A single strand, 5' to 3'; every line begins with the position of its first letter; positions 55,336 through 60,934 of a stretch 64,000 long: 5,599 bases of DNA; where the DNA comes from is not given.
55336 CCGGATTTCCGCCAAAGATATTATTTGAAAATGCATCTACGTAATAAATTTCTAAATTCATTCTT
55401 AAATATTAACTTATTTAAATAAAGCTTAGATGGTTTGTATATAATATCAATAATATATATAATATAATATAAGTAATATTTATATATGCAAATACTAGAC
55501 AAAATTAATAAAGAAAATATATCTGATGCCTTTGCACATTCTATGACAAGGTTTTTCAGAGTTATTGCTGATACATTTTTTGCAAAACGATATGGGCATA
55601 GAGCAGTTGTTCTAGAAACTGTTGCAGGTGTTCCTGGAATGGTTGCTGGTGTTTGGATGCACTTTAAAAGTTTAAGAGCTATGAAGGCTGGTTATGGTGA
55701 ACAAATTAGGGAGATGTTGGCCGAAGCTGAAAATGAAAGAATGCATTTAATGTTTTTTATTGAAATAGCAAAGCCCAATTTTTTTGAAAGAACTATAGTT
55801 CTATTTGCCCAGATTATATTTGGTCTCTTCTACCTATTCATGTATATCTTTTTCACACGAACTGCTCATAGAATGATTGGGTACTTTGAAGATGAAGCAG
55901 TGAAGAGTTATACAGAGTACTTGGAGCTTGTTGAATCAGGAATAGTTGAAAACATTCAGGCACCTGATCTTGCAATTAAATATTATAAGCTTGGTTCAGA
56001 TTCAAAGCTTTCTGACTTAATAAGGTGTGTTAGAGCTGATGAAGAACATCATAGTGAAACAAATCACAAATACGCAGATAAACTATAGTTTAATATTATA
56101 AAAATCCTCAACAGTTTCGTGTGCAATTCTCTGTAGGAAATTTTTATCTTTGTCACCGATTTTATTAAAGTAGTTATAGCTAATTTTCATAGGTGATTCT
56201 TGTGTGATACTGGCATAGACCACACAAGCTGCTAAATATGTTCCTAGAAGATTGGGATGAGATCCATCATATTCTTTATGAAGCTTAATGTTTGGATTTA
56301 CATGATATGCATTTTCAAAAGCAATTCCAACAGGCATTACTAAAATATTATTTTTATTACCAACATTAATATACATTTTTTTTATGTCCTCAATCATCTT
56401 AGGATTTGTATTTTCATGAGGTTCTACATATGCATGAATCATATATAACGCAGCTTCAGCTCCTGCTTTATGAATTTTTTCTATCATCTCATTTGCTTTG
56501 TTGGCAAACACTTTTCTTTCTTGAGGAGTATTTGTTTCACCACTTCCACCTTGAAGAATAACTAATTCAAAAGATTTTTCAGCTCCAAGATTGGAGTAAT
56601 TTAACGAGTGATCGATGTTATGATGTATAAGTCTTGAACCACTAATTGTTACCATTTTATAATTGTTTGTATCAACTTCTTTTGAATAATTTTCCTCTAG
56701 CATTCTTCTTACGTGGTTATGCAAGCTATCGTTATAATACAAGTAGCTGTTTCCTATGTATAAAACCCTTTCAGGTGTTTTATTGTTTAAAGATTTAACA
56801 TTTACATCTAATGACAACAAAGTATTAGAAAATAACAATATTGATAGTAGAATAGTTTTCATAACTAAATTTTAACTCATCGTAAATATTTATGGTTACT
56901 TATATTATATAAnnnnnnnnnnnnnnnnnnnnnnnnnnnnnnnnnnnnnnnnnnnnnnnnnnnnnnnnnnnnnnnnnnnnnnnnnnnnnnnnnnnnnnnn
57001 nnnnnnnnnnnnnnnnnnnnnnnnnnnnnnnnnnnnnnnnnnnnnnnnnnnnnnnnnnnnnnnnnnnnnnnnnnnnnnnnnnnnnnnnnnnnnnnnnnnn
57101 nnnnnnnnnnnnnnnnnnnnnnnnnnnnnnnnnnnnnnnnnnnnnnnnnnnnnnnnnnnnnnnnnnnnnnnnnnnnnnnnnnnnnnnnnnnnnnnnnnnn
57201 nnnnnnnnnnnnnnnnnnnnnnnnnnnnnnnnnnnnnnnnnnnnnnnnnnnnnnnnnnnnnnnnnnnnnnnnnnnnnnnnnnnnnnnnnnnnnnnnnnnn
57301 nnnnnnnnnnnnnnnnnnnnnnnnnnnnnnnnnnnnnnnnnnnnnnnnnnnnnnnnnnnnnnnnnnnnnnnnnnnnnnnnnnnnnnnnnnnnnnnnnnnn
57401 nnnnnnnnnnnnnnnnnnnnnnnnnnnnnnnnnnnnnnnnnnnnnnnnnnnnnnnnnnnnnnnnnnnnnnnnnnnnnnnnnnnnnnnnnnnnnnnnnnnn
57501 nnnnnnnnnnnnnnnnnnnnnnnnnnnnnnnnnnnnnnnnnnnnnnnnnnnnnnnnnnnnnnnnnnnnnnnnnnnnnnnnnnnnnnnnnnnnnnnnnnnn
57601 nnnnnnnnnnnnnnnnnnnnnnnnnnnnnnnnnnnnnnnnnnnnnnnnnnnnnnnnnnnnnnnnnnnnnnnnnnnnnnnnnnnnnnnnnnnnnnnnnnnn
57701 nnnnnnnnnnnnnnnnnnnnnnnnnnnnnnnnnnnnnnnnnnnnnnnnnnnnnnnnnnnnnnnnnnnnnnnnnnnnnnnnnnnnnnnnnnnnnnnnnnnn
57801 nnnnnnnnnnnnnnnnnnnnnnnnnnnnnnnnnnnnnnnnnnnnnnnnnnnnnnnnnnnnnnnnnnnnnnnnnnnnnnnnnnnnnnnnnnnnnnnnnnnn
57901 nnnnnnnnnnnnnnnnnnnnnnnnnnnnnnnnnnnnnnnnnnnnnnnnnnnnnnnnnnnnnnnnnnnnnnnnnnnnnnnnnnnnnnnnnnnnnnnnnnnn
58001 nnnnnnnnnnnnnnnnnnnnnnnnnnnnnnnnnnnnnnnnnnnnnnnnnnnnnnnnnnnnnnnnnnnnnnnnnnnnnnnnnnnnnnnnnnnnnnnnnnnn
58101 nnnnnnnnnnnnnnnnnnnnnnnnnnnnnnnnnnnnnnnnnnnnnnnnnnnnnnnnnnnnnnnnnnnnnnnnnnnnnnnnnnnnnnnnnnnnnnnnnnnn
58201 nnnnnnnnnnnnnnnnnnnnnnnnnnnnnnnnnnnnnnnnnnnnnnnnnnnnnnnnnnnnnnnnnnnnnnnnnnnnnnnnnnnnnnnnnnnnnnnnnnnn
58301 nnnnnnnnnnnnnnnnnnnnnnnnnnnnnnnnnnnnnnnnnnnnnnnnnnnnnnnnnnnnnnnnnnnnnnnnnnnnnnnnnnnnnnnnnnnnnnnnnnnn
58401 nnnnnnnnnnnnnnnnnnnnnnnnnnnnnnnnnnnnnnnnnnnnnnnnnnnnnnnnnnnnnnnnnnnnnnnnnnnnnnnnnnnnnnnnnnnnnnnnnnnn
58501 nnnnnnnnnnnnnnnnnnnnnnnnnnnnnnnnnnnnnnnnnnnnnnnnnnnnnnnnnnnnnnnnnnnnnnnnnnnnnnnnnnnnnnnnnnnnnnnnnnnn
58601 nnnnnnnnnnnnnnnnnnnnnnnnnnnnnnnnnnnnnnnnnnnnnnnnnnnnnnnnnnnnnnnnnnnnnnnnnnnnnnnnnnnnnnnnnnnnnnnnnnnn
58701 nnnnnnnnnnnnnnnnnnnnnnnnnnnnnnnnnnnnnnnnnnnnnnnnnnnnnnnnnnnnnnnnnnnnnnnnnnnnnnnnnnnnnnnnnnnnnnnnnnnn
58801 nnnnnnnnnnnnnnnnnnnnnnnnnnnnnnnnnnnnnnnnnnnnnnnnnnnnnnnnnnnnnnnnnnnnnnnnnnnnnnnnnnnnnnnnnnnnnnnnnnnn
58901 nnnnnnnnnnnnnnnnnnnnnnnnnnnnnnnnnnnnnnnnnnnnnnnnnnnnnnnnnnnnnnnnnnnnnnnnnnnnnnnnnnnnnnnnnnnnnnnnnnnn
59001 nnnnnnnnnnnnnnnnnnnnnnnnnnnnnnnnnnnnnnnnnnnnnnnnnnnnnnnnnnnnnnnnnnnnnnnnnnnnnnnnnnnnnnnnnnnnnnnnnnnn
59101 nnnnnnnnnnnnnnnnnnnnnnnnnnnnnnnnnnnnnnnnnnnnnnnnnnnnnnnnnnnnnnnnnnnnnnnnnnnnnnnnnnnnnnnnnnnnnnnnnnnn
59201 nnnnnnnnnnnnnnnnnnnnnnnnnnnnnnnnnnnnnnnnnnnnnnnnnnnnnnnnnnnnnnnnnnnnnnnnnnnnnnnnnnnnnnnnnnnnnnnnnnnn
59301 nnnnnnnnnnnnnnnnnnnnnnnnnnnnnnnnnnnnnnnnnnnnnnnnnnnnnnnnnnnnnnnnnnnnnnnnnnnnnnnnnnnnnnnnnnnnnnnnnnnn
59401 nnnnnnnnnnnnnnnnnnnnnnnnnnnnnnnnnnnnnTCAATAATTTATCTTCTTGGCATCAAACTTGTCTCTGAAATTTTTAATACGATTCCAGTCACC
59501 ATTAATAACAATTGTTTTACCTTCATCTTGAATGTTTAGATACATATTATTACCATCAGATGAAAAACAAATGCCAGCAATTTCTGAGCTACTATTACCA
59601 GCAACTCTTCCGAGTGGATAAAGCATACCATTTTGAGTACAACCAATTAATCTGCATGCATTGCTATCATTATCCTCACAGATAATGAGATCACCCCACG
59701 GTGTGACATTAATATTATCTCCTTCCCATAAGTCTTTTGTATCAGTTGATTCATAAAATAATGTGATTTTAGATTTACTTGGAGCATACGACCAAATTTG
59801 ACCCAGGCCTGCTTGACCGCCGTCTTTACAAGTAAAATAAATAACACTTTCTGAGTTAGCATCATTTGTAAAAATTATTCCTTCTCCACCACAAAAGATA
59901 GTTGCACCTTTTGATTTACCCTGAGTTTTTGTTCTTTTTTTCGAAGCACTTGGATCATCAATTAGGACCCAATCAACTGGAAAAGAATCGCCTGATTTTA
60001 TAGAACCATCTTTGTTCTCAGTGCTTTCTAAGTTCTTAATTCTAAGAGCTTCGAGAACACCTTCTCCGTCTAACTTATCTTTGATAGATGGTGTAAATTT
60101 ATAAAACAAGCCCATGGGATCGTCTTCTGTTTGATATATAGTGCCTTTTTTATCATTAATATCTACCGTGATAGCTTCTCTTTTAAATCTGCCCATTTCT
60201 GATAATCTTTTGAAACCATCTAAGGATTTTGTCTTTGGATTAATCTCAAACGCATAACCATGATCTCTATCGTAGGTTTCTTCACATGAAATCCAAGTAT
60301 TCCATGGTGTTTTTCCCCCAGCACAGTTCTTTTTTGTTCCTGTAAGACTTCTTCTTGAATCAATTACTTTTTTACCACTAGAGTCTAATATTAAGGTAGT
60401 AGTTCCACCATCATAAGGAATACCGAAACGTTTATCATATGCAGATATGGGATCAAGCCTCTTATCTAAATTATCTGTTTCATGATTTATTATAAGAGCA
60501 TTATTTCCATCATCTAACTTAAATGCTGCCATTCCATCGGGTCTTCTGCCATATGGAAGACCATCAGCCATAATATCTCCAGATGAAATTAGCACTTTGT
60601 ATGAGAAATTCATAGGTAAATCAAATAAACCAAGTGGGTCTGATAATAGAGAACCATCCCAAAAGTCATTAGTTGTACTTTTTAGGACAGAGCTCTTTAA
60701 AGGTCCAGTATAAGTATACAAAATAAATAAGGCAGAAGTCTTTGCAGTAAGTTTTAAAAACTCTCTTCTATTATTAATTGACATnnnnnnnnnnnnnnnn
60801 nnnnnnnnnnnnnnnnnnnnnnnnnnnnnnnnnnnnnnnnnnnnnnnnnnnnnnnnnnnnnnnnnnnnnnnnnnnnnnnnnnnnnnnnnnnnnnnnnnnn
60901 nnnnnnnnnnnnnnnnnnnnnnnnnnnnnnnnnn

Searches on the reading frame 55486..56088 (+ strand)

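Call 7: search_protein_families(library=pfam, proteins=[window:55486-56088:+], max_evalue=0.01)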
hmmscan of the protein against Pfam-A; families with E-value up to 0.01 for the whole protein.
window:55486-56088:+ (200 aa): 1 family
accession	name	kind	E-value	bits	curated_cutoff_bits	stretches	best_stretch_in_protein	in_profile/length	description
PF01786.24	AOX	-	6.2e-68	229.1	22.7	1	6-198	13-216/216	Alternative oxidase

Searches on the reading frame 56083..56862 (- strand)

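Call 7: search_protein_families(library=pfam, proteins=[window:56083-56862:-], max_evalue=0.01)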
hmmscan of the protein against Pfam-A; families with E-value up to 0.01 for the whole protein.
window:56083-56862:- (259 aa): 1 family
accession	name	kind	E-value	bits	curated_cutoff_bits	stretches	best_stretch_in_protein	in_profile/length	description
PF16227.11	DUF4886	-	6.4e-10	38.9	26.7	1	46-249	40-241/242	Domain of unknown function (DUF4886)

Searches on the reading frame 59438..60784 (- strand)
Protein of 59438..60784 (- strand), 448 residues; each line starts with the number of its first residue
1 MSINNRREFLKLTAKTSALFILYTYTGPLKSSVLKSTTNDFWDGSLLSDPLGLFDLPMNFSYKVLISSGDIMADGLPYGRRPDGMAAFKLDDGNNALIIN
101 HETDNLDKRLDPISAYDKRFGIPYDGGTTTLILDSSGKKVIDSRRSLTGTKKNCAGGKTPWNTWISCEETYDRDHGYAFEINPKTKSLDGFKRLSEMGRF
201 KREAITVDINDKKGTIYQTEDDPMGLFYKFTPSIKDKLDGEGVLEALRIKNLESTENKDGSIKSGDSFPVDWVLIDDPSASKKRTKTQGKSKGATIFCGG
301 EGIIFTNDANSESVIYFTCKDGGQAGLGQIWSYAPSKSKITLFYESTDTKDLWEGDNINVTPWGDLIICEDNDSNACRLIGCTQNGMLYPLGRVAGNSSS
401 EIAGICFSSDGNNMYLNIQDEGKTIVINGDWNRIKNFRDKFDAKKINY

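Call 7: search_protein_families(library=pfam, proteins=[window:59438-60784:-], max_evalue=0.01)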
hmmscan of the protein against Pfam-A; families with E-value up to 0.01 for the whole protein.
window:59438-60784:- (448 aa): 1 family
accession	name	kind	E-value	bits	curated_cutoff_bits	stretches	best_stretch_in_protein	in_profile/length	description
PF05787.19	PhoX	-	1.6e-58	199.6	24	1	45-422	5-515/515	Alkaline phosphatase PhoX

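Call 8: search_protein_families(library=ncbifam, proteins=[window:59438-60784:-], max_evalue=0.01)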
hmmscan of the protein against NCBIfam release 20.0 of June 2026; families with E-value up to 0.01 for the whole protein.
window:59438-60784:- (448 aa): 0 families

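Call 27: find_encoding_contigs(protein=window:59438-60784:-, flank=10000, max_places=10)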
Protein window:59438-60784:- (448 aa): 24 contigs read that carry it; 10 places shown.
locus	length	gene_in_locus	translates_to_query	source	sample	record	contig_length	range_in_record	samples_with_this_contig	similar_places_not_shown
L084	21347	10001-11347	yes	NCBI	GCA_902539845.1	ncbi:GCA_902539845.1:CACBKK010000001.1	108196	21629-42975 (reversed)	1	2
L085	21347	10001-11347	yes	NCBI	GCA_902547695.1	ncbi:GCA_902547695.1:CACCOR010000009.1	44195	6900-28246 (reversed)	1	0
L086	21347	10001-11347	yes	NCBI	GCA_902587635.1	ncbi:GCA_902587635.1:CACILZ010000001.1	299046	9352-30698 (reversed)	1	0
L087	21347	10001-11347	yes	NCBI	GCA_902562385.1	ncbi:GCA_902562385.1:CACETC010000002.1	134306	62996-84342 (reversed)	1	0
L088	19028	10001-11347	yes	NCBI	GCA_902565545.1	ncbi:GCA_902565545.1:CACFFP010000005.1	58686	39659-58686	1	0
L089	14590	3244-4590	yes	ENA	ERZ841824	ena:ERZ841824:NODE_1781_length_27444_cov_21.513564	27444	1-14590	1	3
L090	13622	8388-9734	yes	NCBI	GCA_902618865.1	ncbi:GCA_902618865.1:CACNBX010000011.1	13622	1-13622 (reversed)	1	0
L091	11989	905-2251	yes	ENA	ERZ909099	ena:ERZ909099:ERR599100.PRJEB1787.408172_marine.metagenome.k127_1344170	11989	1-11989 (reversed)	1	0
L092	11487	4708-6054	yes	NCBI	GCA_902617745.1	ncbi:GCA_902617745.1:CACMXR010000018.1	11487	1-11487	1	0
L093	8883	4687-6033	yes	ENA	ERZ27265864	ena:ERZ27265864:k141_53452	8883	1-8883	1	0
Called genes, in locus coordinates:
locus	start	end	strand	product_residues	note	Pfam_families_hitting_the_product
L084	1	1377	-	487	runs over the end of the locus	-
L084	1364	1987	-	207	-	PF01209:Ubie_methyltran, PF13489:Methyltransf_23, PF13847:Methyltransf_31, PF13649:Methyltransf_25, PF08241:Methyltransf_11, PF08242:Methyltransf_12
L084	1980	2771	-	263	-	PF00106:adh_short, PF13561:adh_short_C2, PF23441:SDR (weak)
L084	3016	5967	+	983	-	PF07715:Plug, PF00593:TonB_dep_Rec_b-barrel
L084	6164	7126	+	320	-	PF13483:Lactamase_B_3, PF12706:Lactamase_B_2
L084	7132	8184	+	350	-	PF02353:CMAS, PF03848:TehB, PF05175:MTS, PF13489:Methyltransf_23, PF13649:Methyltransf_25, PF13847:Methyltransf_31, PF08241:Methyltransf_11, PF08242:Methyltransf_12, +5 more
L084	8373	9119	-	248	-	PF00149:Metallophos, PF12850:Metallophos_2 (faint)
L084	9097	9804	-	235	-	PF00535:Glycos_transf_2, PF10111:Glyco_tranf_2_2 (faint)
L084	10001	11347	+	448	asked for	PF05787:PhoX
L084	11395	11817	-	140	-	-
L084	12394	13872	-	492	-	PF01266:DAO (faint), PF01946:Thi4 (faint), PF07992:Pyr_redox_2 (weak), PF13450:NAD_binding_8, PF13738:Pyr_redox_3, PF00743:FMO-like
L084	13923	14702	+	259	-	-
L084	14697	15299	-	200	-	PF01786:AOX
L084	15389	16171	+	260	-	PF02567:PhzC-PhzF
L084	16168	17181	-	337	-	PF16884:ADH_N_2, PF00107:ADH_zinc_N, PF13602:ADH_zinc_N_2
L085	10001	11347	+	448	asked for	PF05787:PhoX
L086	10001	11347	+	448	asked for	PF05787:PhoX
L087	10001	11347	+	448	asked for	PF05787:PhoX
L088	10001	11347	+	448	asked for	PF05787:PhoX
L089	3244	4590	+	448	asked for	PF05787:PhoX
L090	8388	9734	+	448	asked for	PF05787:PhoX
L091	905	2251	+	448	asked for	PF05787:PhoX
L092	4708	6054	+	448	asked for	PF05787:PhoX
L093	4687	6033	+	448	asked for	PF05787:PhoX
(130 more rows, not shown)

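Call 70: find_related_loci(query=window:59438-60784:-, collection=viral_contigs, flank=10000)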
Query window:59438-60784:- (448 aa) in viral_contigs; peptide patterns used: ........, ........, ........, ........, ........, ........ (x = any residue, [..] = any of these).
1 stretches matched a pattern, but none encodes a relative of the query by tblastn (E <= 1e-3).
